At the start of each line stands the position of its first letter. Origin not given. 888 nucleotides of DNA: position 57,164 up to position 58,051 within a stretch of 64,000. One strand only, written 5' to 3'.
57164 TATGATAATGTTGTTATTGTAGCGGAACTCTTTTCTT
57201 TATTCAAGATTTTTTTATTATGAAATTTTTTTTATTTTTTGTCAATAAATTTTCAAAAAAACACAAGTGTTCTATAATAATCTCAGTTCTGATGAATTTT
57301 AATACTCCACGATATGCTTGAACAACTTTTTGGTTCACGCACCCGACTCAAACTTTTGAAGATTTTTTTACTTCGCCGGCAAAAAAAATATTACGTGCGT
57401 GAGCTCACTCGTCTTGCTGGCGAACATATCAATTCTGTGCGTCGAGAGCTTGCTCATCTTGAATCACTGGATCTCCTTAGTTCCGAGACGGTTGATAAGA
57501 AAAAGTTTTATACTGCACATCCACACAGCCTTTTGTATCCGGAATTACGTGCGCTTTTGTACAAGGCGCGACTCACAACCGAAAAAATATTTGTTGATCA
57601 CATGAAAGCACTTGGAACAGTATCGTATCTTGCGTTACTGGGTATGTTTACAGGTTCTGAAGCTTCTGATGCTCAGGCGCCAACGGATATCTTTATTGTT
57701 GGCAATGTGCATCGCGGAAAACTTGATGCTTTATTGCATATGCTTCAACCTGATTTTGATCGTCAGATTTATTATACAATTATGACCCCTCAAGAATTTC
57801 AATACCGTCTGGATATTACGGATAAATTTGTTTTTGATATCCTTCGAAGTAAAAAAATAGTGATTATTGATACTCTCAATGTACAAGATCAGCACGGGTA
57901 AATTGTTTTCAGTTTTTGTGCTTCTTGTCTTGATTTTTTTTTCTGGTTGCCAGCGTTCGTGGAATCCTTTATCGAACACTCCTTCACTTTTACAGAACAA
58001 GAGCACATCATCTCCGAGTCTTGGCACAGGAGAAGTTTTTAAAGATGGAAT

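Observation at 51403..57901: Tandem pair of unclassified 556-aa cysteine-rich paralogs, in an operon with a TM PP2C-like/propeller protein and a divergent wHTH regulator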

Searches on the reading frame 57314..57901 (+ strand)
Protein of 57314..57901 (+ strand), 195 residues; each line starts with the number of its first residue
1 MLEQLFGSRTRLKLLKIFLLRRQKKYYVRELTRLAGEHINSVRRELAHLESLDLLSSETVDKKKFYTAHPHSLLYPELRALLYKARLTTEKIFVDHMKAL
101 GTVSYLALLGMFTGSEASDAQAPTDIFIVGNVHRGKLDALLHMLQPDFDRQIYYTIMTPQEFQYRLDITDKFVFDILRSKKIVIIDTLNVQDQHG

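Call 4: search_protein_families(library=pfam, proteins=[window:57314-57901:+], max_evalue=0.1)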
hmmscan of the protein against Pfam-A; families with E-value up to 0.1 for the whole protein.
window:57314-57901:+ (195 aa): 4 families
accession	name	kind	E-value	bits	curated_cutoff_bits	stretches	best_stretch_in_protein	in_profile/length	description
PF25212.1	HVO_A0114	-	0.0012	19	27.6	1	9-64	22-75/84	HVO_A0114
PF17336.7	DUF5368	-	0.081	13.6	25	0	89-132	48-92/112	Family of unknown function (DUF5368)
PF24033.1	DUF7342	-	0.084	13.3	31.6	0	39-82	31-74/150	Family of unknown function (DUF7342)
PF12840.13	HTH_20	-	0.094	13.2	27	0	7-56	2-49/51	Helix-turn-helix domain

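Call 5: search_protein_families(library=ncbifam, proteins=[window:57314-57901:+], max_evalue=0.1)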
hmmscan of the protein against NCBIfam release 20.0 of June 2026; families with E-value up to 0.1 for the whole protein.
window:57314-57901:+ (195 aa): 1 family
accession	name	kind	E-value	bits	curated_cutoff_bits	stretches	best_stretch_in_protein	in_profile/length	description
NF033788.1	HTH_metalloreg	subfamily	0.00061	19.5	55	1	5-73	7-73/77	metalloregulator ArsR/SmtB family transcription factor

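Call 59: search_protein_families(library=padloc, proteins=[window:57314-57901:+], max_evalue=0.01)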
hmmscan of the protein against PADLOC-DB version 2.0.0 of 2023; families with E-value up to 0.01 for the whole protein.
window:57314-57901:+ (195 aa): 5 families
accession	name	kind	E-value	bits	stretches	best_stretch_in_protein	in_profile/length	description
PDLC04368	PDC-M05A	-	5.1e-29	99.5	1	3-189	8-193/201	-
PDLC04369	PDC-M05A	-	3.1e-13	47.8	1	1-190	5-190/201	-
PDLC04372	PDC-M05A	-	9.6e-13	46.7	1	35-189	8-162/167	-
PDLC04370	PDC-M05A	-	2.6e-10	38.5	1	2-167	8-174/194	-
PDLC04371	PDC-M05A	-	8.2e-07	26.9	1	8-142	30-166/211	-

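Call 60: search_protein_families(library=phrogs, proteins=[window:57314-57901:+], max_evalue=0.01)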
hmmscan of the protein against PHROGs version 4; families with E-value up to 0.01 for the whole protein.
window:57314-57901:+ (195 aa): 0 families
